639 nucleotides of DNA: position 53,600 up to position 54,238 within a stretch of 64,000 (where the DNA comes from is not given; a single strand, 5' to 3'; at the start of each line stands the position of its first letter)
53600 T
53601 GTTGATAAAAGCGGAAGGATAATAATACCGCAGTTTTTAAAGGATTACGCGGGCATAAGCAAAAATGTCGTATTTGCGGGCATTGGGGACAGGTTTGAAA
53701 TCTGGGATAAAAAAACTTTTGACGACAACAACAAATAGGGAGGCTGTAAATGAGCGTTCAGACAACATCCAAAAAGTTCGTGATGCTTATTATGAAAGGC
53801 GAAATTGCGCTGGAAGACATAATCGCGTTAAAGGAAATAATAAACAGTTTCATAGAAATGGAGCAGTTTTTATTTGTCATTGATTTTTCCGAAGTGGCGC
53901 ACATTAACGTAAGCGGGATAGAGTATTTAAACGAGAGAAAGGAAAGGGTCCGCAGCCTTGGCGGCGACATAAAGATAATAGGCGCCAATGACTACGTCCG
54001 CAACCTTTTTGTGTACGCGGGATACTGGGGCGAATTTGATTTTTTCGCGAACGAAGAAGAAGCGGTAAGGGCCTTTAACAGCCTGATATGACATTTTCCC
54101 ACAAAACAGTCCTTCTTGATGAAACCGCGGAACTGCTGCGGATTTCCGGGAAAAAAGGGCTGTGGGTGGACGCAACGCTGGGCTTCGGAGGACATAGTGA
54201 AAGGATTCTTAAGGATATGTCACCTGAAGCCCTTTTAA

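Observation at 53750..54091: STAS-domain (anti-anti-sigma-like) gene embedded between mraZ and rsmH at the head of the dcw operon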

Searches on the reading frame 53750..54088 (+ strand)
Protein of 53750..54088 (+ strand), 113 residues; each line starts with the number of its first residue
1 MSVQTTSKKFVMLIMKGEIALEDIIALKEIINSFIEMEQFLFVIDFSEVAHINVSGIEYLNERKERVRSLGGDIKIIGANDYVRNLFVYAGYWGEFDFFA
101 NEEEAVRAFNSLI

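Call 3: search_protein_families(library=pfam, proteins=[window:53750-54088:+], max_evalue=1)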
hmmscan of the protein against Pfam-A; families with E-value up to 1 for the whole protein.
window:53750-54088:+ (113 aa): 3 families
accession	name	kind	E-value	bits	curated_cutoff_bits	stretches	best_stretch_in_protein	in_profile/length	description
PF01740.26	STAS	-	1.6e-10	41.1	22.6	1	8-105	8-106/106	STAS domain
PF13466.11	STAS_2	-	0.0033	18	29.2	1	42-91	29-78/80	STAS domain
PF09645.16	F-112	-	0.22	12.1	25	1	8-33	11-36/110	F-112 protein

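Call 4: search_protein_families(library=ncbifam, proteins=[window:53750-54088:+], max_evalue=1)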
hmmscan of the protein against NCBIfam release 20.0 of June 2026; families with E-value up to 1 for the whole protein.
window:53750-54088:+ (113 aa): 8 families
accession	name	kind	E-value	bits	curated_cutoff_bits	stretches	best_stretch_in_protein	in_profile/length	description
TIGR02886.1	spore_II_AA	equivalog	1.1e-07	31.8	114.75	1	8-106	7-106/106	anti-sigma F factor antagonist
TIGR00377.1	ant_ant_sig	superfamily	1.9e-07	30.9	53.45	1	6-100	9-104/108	anti-sigma factor antagonist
NF033618.0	mlaB_1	equivalog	0.0033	17.8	90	1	11-86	10-82/94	lipid asymmetry maintenance protein MlaB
NF047705.1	slr1659_superfam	superfamily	0.015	15.6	100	1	12-62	18-71/111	slr1659 superfamily regulator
NF003066.0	PRK03987.1-6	equivalog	0.021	14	503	1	12-69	148-204/275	translation initiation factor IF-2 subunit alpha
NF002134.0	PRK00971.1-4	equivalog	0.038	12.7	557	1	5-85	324-403/429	glutaminase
TIGR00815.1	sulP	subfamily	0.064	11.7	380.45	1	40-87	497-544/565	sulfate permease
TIGR00298.1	TIGR00298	equivalog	0.07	12.9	175.05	1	9-53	117-161/216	2-phosphosulfolactate phosphatase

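Call 6: find_homologous_proteins(query=window:53750-54088:+, max_evalue=0.001)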
Query window:53750-54088:+ (113 aa): 47 proteins with E <= 0.001 among 52 candidates.
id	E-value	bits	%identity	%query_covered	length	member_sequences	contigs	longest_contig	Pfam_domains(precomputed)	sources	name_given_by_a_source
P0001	6.1e-62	224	95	100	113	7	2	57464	PF01740.27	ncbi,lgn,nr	ncbi:MAG: STAS domain-containing protein [Candidatus Goldbacteria bacterium]|nr:STAS domain-containi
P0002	9.2e-53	195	79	99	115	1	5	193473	PF01740.27,PF13466.13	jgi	jgi:anti-sigma B factor antagonist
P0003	3.7e-48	180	73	100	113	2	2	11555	PF01740.27,PF13466.13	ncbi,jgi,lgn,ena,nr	ncbi:MAG TPA: anti-sigma factor antagonist [Firmicutes bacterium]|nr:anti-sigma factor antagonist [B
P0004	7.9e-47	176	71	100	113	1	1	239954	PF01740.27,PF13466.13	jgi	jgi:anti-anti-sigma factor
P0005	1.4e-46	175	69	100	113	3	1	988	PF01740.27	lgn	-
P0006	2.1e-46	174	71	100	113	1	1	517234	PF01740.27,PF13466.13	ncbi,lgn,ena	-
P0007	3.2e-46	174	68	100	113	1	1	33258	PF01740.27,PF13466.13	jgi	jgi:anti-anti-sigma factor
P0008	4.2e-46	173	69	100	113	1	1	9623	PF01740.27,PF13466.13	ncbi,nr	ncbi:MAG: STAS domain-containing protein [Spirochaetia bacterium]|nr:STAS domain-containing protein 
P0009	5.2e-46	173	68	100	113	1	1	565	PF01740.27,PF13466.13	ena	-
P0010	1.1e-45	172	69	100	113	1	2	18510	PF01740.27,PF13466.13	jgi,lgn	jgi:anti-anti-sigma factor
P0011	1.2e-45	172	69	100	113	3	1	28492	PF01740.27,PF13466.13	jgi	jgi:anti-sigma B factor antagonist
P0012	1.6e-45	171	68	100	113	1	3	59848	PF01740.27,PF13466.13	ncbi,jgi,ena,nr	ncbi:MAG TPA: STAS domain-containing protein [Candidatus Goldiibacteriota bacterium]|nr:STAS domain-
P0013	2.1e-45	171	65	100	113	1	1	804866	PF01740.27,PF13466.13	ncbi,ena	-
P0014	2.3e-45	171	68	100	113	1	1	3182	PF01740.27,PF13466.13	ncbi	-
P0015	2.3e-45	171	68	100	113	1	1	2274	PF01740.27,PF13466.13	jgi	-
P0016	4.1e-45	170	69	100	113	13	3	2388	PF01740.27,PF13466.13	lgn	-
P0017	6.9e-45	169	71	100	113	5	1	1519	PF01740.27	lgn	-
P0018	8.7e-45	169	68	100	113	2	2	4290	PF01740.27,PF13466.13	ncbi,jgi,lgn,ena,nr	ncbi:MAG TPA: anti-sigma factor antagonist [bacterium]|nr:anti-sigma factor antagonist [bacterium]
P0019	9.3e-45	169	67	100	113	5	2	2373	PF01740.27,PF13466.13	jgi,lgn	jgi:anti-anti-sigma factor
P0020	9.5e-45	169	66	100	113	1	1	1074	PF01740.27,PF13466.13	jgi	-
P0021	1.2e-44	169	68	100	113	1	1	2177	PF01740.27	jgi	jgi:anti-anti-sigma factor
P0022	1.2e-44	169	66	100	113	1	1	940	PF01740.27,PF13466.13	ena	-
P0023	1.8e-44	168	71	100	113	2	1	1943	PF01740.27,PF13466.13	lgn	-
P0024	2.0e-44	168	65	100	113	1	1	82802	PF01740.27,PF13466.13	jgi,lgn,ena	-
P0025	2.2e-44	168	66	100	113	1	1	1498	PF01740.27,PF13466.13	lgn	-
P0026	3.0e-44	167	69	100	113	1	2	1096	PF01740.27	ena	-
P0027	3.3e-44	167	71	96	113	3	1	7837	PF01740.27,PF13466.13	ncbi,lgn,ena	-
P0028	3.8e-44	167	65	100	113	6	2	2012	PF01740.27,PF13466.13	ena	-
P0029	7.9e-44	166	66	100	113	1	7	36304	PF01740.27,PF13466.13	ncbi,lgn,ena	-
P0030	9.0e-44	166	65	100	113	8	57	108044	PF01740.27,PF13466.13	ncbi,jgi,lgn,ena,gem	jgi:anti-anti-sigma factor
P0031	1.5e-43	165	66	100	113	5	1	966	PF01740.27,PF13466.13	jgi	jgi:anti-anti-sigma factor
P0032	1.8e-43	165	68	90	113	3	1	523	PF01740.27,PF13466.13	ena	-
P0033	1.8e-43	165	69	96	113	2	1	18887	PF01740.27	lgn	-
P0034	2.8e-43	164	66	100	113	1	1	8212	PF01740.27,PF13466.13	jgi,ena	-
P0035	3.9e-43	164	67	100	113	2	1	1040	PF01740.27,PF13466.13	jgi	jgi:anti-anti-sigma factor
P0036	5.5e-43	163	68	96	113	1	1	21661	PF01740.27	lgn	-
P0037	1.1e-42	162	68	96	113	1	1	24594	PF01740.27,PF13466.13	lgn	-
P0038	4.0e-42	160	65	100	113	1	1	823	PF01740.27,PF13466.13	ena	-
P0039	7.3e-42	160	66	96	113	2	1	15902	PF01740.27,PF13466.13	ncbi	-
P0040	9.9e-42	159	65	100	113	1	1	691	PF01740.27,PF13466.13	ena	-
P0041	3.9e-41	157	67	100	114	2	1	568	PF01740.27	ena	-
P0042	5.4e-41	157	66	96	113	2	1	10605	PF01740.27,PF13466.13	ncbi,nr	ncbi:MAG: STAS domain-containing protein [Candidatus Goldbacteria bacterium]|nr:STAS domain-containi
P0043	1.1e-40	156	65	96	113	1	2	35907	PF01740.27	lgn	-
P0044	1.1e-40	156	64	100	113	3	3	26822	PF01740.27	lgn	-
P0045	1.7e-40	155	66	96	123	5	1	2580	PF01740.27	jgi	jgi:anti-anti-sigma factor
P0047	8.0e-16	76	67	53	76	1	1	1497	PF01740.27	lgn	-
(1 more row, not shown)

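Call 8: find_encoding_contigs(protein=P0013, flank=6000, max_places=3)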
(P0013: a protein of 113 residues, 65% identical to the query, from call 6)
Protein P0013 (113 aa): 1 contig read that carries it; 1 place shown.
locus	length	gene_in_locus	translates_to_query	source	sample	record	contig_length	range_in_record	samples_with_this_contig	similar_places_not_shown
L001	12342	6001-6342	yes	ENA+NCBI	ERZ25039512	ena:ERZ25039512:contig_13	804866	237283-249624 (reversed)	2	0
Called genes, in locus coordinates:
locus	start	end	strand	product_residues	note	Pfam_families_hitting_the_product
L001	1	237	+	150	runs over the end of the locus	PF13161:DUF3996 (faint)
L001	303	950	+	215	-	-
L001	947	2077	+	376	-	PF04055:Radical_SAM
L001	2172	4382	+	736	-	PF16586:DUF5060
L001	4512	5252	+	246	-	PF00588:SpoU_methylase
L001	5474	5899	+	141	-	PF02381:MraZ, PF09558:DUF2375 (faint), PF02381:MraZ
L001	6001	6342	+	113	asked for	PF01740:STAS, PF13466:STAS_2 (weak)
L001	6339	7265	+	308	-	PF01795:Methyltransf_5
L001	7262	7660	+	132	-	PF04977:DivIC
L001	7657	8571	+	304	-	PF03717:PBP_dimer, PF00905:Transpeptidase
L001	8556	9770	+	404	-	PF00905:Transpeptidase, PF03793:PASTA (weak)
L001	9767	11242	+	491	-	PF01225:Mur_ligase, PF08245:Mur_ligase_M, PF02875:Mur_ligase_C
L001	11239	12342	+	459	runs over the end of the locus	PF01225:Mur_ligase, PF08245:Mur_ligase_M, PF02875:Mur_ligase_C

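Call 9: search_solved_structures(query=A1, max_evalue=1, show_alignments=4)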
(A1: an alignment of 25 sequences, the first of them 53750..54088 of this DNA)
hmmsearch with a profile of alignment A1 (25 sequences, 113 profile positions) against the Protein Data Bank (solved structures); distinct sequences matched with E-value up to 1: 19.
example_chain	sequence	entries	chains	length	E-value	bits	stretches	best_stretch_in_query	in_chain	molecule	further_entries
1auz_A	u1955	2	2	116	1.8e-07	34.5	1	9-106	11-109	SPOIIAA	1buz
1tid_B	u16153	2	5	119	1.5e-05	28.3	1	8-106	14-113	Anti-sigma F factor antagonist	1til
1th8_B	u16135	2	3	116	2.3e-05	27.7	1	8-106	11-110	Anti-sigma F factor antagonist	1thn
1h4y_A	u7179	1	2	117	0.0049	20.2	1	3-108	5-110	ANTI-SIGMA F FACTOR ANTAGONIST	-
1h4x_A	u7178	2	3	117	0.013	18.8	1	3-108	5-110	ANTI-SIGMA F FACTOR ANTAGONIST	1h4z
4hyl_A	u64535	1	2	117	0.024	17.9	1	15-108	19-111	Stage II sporulation protein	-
8ih8_A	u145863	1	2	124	0.038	17.3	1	8-67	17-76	Anti-sigma-F factor antagonist RsfB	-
7xuj_A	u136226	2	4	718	0.21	14.9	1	42-97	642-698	Chloride anion exchanger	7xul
7v73_A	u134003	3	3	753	0.21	14.9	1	41-91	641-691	Prestin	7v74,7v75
7xuh_A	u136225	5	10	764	0.23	14.8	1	42-97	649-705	Chloride anion exchanger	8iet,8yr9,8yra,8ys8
8x1q_A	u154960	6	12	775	0.23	14.8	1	42-97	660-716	Chloride anion exchanger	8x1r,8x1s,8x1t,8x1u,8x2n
8xrf_A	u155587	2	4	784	0.26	14.6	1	64-105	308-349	DNA topoisomerase 2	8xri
3mgl_A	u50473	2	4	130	0.4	14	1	33-107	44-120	Sulfate permease family protein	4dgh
8j9y_B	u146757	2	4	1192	0.45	13.9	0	64-105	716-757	DNA topoisomerase 2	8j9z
8j87_A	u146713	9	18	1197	0.45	13.8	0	64-105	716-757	DNA topoisomerase 2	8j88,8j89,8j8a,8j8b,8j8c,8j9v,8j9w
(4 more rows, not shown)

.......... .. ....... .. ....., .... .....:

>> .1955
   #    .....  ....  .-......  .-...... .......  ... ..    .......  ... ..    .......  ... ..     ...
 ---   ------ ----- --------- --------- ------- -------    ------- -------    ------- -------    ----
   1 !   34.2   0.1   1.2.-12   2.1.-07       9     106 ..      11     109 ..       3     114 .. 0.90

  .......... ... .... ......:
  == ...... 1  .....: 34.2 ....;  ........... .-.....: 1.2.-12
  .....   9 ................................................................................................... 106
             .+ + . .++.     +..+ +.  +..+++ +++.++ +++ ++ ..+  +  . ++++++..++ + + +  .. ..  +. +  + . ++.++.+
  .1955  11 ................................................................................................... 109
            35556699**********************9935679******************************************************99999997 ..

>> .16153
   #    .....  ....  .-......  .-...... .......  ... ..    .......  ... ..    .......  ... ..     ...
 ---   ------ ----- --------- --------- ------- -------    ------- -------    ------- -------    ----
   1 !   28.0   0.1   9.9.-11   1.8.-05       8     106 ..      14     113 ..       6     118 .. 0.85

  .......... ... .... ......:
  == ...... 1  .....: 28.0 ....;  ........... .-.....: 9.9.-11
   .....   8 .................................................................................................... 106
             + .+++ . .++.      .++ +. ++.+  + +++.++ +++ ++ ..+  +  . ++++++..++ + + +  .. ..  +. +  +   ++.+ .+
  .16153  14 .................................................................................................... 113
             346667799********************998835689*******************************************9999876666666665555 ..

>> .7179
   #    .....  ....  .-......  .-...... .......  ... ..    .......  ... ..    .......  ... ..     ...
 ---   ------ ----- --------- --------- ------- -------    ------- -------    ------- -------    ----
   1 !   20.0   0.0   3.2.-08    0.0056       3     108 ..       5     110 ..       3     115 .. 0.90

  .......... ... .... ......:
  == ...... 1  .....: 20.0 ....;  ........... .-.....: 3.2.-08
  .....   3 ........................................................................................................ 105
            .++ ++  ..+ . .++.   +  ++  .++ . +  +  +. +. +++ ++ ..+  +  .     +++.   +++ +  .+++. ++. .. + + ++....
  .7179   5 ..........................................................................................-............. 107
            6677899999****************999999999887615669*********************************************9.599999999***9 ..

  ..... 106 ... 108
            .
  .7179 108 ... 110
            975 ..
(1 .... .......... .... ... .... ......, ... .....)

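Call 10: find_encoding_contigs(protein=window:53750-54088:+, flank=10000, max_places=3)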
Protein window:53750-54088:+ (113 aa): 21 contigs read that carry it; 3 places shown.
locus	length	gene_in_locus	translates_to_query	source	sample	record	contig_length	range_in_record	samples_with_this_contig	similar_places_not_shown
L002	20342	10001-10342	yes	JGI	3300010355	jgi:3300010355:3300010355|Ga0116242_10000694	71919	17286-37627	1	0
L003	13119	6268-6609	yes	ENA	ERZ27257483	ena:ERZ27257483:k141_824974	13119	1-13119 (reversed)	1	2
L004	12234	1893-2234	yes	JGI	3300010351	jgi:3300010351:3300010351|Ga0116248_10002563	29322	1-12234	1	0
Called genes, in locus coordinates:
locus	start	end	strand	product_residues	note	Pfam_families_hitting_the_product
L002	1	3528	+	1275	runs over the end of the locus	PF02018:CBM_4_9, PF08547:CIA30 (faint)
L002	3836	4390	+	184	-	PF04011:LemA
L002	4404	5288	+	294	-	PF01435:Peptidase_M48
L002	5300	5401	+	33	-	-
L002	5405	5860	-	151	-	-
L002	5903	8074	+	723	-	PF16586:DUF5060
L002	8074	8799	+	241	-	PF00588:SpoU_methylase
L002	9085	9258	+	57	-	-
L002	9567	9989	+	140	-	PF02381:MraZ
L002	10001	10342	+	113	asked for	PF01740:STAS, PF13466:STAS_2 (weak)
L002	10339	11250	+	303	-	PF01795:Methyltransf_5, PF13847:Methyltransf_31 (faint)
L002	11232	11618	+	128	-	-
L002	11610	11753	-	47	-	-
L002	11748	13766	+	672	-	PF03717:PBP_dimer, PF00905:Transpeptidase, PF03793:PASTA (weak)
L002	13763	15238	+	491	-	PF01225:Mur_ligase (weak), PF08245:Mur_ligase_M, PF02875:Mur_ligase_C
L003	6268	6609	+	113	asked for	PF01740:STAS, PF13466:STAS_2 (weak)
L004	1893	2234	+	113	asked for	PF01740:STAS, PF13466:STAS_2 (weak)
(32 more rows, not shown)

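Call 12: find_related_loci(query=A1, collection=genome_contigs, flank=4000)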
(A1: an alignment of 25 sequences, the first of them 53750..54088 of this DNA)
Query A1 (113 aa) in genome_contigs; peptide patterns used: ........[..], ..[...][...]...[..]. (x = any residue, [..] = any of these).
166 stretches matched a pattern; 19 encode a relative of the query (tblastn E <= 1e-3); 18 distinct loci.
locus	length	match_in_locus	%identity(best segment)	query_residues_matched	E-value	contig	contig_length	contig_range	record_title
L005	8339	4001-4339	71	1-113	2e-52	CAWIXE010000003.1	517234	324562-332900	MAG: candidate division FCPU426 bacterium isolate MFD05705.bin.1.57 genome assembly, contig: contig_40746, whole genome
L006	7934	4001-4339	68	1-113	5e-52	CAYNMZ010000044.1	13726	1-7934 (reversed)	MAG TPA_asm: uncultured Spirochaetia bacterium isolate binchicken_co265_361 genome assembly, contig: NODE_6999_length_13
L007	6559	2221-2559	67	1-113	1e-51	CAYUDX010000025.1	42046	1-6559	MAG TPA_asm: uncultured Spirochaetia bacterium isolate binchicken_co3_547 genome assembly, contig: NODE_2673_length_4204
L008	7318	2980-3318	66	1-113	2e-51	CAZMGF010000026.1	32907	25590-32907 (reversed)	MAG TPA_asm: uncultured Spirochaetia bacterium isolate binchicken_co3_603 genome assembly, contig: NODE_4073_length_3290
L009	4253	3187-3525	68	1-113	1e-50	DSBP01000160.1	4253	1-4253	MAG TPA_asm: bacterium isolate SpSt-1175 Ga0129302_1013964, whole genome shotgun sequence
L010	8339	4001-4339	65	1-113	1e-50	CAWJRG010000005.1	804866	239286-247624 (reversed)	MAG: uncultured bacterium isolate MFD03726.bin.1.65 genome assembly, contig: contig_13, whole genome shotgun sequence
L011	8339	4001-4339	65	1-113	6e-50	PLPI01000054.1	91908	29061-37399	MAG: candidate division FCPU426 bacterium isolate bog_1181 73.20120700_S3D.51_contig_1775, whole genome shotgun sequence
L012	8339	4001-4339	66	1-113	7e-50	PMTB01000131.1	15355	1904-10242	MAG: candidate division FCPU426 bacterium isolate palsa_1178 73.20110700_P2D.103_contig_35250, whole genome shotgun sequ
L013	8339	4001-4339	65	1-113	5e-50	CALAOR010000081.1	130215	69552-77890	MAG TPA_asm: uncultured bacterium isolate ERR1035437_bin.115_CONCOCT_v1.1_MAG genome assembly, contig: ERZ1756482.21, wh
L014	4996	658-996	65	1-113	2e-49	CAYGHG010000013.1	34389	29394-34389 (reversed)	MAG TPA_asm: uncultured Spirochaetia bacterium isolate ERP113451_co2_91 genome assembly, contig: NODE_634_length_34389_c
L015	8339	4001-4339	65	1-113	7e-49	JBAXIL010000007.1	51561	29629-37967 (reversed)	MAG: bacterium isolate ELA348 MAG348_7, whole genome shotgun sequence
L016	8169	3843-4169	70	1-109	5e-49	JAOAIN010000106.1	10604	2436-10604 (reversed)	MAG: Candidatus Goldiibacteriota bacterium isolate SKW91 k141_10215, whole genome shotgun sequence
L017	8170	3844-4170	66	1-109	4e-47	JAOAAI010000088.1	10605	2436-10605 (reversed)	MAG: Candidatus Goldiibacteriota bacterium isolate SKW142 k141_86510, whole genome shotgun sequence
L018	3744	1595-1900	68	12-113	8e-46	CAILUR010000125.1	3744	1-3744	uncultured bacterium isolate KR_bin-1670 genome assembly, contig: bin-1670:125/268, whole genome shotgun sequence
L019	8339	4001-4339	71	1-113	6e-45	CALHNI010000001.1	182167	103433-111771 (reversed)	MAG: Candidatus Goldbacteria bacterium isolate N1_Bin_Bin_89_sub_1 genome assembly, contig: c_000001948506, whole genome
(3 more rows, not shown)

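Call 28: predict_structure(alignment_id=A1)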
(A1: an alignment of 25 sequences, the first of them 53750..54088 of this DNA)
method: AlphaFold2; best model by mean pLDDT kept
length: 113 residues; sequences in the alignment: 25
mean_pLDDT: 86.0   pTM: 0.77
mean pLDDT of the five models: 86.0, 85.9, 72.7, 64.1, 63.5
residues with pLDDT >= 90: 55; 70-90: 49; 50-70: 5; < 50: 4
segments of 3 or more residues with pLDDT < 50: 1-4
pLDDT, mean of each block of 10 residues (from residue 1): 59 85 83 86 93 90 91 93 93 89 90 72
secondary structure, 60 per line:
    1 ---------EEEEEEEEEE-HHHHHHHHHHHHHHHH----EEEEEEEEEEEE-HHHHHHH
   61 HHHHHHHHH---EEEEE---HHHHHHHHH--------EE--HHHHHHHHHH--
elements in order: E10-19 H21-36 E41-52 H54-69 E73-77 H81-89 H102-111

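Call 29: search_protein_representatives(alignment_id=A1)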
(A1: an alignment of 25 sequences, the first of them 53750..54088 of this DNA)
Query: 25 sequences, 113 profile positions. Proteins with E-value up to 0.001 (for the whole library): 1604; up to 1e-10: 40; up to 1e-30: 1. The best 150 are listed.
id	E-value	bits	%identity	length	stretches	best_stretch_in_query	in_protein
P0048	9.2e-58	209.4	-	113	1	1-113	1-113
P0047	1.9e-24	102.1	-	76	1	1-60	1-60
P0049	3.0e-24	101.5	-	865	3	9-112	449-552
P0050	1.3e-22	96.2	-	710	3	12-113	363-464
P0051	1.4e-22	96.1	-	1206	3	16-111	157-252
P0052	1.7e-20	89.3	-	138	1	12-112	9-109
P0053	2.8e-19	85.4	-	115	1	12-110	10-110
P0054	2.5e-16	75.9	-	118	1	6-109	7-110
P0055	6.0e-16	74.7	-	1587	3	7-112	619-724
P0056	1.2e-15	73.8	-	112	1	9-110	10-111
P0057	3.7e-15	72.1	-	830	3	11-111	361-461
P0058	1.3e-14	70.4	-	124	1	9-108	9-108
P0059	1.7e-14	70.0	-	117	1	9-110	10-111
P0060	2.8e-14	69.3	-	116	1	8-111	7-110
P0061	2.5e-13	66.3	-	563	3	8-107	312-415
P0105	5.8e-10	55.4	-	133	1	9-110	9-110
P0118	1.4e-09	54.2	-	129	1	9-111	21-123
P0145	5.7e-09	52.2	-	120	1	6-110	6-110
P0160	1.3e-08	51.1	-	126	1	10-109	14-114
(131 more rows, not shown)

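Call 33: find_encoding_contigs(protein=P0053, flank=5000, max_places=3)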
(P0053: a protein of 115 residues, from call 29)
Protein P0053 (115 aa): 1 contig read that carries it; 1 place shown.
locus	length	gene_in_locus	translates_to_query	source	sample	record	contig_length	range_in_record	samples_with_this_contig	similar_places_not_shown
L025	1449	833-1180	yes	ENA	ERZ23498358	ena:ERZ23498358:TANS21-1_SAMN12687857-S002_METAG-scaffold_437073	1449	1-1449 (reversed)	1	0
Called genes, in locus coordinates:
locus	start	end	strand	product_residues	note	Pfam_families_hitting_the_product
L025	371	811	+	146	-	PF02381:MraZ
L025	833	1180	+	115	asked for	PF01740:STAS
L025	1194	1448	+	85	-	?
